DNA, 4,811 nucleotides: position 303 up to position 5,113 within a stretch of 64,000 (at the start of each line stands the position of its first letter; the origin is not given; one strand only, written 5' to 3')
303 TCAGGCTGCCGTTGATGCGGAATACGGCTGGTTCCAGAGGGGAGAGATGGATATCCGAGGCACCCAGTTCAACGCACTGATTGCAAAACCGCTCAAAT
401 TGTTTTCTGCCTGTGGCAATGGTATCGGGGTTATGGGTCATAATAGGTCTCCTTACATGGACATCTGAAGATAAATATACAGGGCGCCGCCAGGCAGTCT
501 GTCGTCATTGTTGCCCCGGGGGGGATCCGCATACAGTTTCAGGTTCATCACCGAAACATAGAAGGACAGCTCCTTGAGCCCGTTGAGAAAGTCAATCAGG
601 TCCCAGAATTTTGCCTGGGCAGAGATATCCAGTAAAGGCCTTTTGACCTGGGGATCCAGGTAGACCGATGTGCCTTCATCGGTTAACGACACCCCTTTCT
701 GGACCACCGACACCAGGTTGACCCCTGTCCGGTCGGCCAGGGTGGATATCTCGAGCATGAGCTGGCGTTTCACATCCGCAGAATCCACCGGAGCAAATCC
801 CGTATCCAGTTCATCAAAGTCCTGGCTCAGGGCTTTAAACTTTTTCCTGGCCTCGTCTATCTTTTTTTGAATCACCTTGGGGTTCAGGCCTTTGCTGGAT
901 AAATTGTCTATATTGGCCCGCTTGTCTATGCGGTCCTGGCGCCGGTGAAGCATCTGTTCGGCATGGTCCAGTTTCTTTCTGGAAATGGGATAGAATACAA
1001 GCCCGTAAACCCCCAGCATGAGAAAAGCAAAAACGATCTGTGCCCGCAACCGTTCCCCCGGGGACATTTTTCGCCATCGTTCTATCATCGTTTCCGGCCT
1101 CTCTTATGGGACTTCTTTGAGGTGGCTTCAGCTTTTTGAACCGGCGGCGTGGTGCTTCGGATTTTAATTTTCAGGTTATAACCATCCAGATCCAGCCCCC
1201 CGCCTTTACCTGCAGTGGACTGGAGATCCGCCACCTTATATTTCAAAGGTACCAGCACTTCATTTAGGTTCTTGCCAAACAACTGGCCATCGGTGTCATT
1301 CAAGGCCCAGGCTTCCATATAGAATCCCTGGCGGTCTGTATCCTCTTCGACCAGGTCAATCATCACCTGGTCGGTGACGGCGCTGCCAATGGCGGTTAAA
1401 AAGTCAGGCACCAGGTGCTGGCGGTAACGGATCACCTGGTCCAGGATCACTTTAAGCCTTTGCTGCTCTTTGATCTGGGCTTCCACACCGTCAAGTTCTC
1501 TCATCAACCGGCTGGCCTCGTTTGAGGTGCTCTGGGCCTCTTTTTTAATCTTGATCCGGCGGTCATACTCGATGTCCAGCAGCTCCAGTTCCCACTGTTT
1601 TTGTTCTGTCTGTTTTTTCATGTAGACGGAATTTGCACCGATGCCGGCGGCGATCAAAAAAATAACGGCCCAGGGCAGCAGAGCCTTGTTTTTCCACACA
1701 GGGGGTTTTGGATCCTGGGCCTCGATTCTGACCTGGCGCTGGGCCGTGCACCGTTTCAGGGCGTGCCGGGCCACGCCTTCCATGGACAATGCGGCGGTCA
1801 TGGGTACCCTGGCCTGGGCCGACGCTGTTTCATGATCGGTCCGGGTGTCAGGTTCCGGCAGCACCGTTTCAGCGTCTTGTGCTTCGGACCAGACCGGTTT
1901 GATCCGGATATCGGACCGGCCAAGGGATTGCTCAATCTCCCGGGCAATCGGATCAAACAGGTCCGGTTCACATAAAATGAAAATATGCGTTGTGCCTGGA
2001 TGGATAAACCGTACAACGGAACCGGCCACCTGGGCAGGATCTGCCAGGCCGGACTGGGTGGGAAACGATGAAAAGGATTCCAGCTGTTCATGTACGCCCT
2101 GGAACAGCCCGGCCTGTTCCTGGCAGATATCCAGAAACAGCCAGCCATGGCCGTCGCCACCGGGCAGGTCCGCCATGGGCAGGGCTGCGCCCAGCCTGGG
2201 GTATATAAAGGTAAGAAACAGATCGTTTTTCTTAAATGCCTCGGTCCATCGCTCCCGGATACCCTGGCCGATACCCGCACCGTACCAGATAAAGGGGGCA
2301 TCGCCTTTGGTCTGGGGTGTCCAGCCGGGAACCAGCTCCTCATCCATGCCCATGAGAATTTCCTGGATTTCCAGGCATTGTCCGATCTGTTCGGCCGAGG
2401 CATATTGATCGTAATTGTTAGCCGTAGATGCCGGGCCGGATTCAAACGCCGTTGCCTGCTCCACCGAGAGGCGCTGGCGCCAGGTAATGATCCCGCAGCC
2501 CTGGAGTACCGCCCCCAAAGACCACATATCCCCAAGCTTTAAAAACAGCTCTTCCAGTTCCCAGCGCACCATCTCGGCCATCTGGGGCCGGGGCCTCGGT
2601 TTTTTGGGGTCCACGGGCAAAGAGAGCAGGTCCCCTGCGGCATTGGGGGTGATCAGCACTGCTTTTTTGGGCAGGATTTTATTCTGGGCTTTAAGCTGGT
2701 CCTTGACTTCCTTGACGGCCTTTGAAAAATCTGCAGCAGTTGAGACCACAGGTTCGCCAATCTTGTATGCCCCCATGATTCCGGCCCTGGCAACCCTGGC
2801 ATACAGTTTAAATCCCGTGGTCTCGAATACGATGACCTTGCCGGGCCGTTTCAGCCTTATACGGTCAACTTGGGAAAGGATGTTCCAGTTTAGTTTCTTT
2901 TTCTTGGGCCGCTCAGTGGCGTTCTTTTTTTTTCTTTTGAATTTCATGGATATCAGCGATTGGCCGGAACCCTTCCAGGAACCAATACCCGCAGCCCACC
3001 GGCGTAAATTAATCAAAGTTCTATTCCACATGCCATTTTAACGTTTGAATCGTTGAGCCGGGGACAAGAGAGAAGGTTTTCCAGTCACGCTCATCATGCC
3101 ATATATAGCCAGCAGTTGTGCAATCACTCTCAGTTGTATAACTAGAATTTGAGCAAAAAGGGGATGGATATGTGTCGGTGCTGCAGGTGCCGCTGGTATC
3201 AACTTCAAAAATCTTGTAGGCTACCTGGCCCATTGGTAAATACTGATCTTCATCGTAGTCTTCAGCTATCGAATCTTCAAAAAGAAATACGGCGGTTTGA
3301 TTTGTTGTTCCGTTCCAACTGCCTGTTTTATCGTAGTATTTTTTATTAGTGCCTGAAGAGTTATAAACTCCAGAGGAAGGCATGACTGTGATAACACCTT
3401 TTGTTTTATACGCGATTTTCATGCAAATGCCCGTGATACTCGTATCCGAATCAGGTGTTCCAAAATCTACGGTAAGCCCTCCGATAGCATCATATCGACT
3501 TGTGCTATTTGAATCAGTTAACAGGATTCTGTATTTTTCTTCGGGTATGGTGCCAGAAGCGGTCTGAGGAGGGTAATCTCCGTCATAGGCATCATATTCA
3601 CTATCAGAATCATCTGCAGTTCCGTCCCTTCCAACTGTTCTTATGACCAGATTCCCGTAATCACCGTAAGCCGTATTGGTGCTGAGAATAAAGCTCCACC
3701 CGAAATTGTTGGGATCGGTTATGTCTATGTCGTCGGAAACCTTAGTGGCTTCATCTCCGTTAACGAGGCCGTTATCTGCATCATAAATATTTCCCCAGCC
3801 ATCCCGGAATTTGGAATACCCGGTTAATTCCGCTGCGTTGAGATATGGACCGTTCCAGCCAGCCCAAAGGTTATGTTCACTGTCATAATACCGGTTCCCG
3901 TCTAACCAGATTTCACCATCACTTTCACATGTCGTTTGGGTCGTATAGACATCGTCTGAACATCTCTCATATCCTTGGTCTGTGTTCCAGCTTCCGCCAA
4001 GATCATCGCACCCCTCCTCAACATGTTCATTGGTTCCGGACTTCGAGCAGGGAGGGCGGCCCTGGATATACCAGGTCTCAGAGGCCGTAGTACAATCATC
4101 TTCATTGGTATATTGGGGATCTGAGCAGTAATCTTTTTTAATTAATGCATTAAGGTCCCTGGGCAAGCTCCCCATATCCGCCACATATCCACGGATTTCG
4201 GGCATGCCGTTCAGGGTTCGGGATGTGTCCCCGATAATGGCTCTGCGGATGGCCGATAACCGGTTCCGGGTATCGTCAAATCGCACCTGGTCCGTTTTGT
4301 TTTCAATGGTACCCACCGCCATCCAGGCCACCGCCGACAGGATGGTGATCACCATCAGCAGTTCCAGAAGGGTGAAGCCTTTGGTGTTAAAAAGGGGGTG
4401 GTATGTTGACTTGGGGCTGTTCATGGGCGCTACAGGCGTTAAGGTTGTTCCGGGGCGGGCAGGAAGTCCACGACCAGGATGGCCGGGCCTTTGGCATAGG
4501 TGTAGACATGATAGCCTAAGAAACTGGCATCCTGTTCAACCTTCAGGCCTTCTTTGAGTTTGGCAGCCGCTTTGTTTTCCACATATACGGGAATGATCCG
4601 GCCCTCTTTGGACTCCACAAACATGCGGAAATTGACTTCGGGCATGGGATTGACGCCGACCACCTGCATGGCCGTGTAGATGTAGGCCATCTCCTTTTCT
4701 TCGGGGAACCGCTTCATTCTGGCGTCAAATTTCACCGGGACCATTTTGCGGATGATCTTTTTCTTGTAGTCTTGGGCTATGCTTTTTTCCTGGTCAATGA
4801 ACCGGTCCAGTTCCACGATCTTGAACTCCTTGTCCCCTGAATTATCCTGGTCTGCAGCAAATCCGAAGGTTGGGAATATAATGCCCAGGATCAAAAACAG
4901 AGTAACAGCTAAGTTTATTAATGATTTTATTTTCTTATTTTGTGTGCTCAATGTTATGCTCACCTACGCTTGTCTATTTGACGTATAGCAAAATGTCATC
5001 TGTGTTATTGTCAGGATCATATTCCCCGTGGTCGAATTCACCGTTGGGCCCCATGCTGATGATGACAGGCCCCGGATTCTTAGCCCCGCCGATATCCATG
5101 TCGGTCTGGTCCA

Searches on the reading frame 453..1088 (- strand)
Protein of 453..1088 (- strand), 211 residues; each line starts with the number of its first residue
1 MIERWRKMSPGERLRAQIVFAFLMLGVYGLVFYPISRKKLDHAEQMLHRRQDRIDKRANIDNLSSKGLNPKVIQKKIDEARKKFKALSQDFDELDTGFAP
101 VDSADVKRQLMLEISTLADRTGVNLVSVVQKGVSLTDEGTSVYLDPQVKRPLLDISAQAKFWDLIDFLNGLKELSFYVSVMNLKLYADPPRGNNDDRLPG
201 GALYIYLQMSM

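Call 15: search_protein_families(library=pfam, proteins=[window:453-1088:-], max_evalue=0.001)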
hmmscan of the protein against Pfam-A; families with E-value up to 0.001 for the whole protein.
window:453-1088:- (211 aa): 0 families

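Call 48: search_protein_families(library=pfam, proteins=[window:453-1088:-], max_evalue=0.1)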
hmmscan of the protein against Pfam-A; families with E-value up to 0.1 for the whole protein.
window:453-1088:- (211 aa): 3 families
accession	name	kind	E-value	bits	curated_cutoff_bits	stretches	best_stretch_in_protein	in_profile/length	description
PF08312.17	cwf21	-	0.037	14.5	23.2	1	61-85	18-42/44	cwf21 domain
PF04612.17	T2SSM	-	0.039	14.6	27.8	1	3-81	6-91/160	Type II secretion system (T2SS), protein M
PF16740.10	SKA2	-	0.04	14.2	30.1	0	39-95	10-65/110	Spindle and kinetochore-associated protein 2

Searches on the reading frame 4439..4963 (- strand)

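Call 15: search_protein_families(library=pfam, proteins=[window:4439-4963:-], max_evalue=0.001)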
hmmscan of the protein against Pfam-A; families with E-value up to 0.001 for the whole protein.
window:4439-4963:- (174 aa): 0 families

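Call 48: search_protein_families(library=pfam, proteins=[window:4439-4963:-], max_evalue=0.1)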
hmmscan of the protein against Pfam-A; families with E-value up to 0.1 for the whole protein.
window:4439-4963:- (174 aa): 1 family
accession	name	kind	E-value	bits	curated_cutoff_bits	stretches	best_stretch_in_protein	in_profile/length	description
PF09581.16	Spore_III_AF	-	0.017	15.6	28.3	1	9-72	16-82/185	Stage III sporulation protein AF (Spore_III_AF)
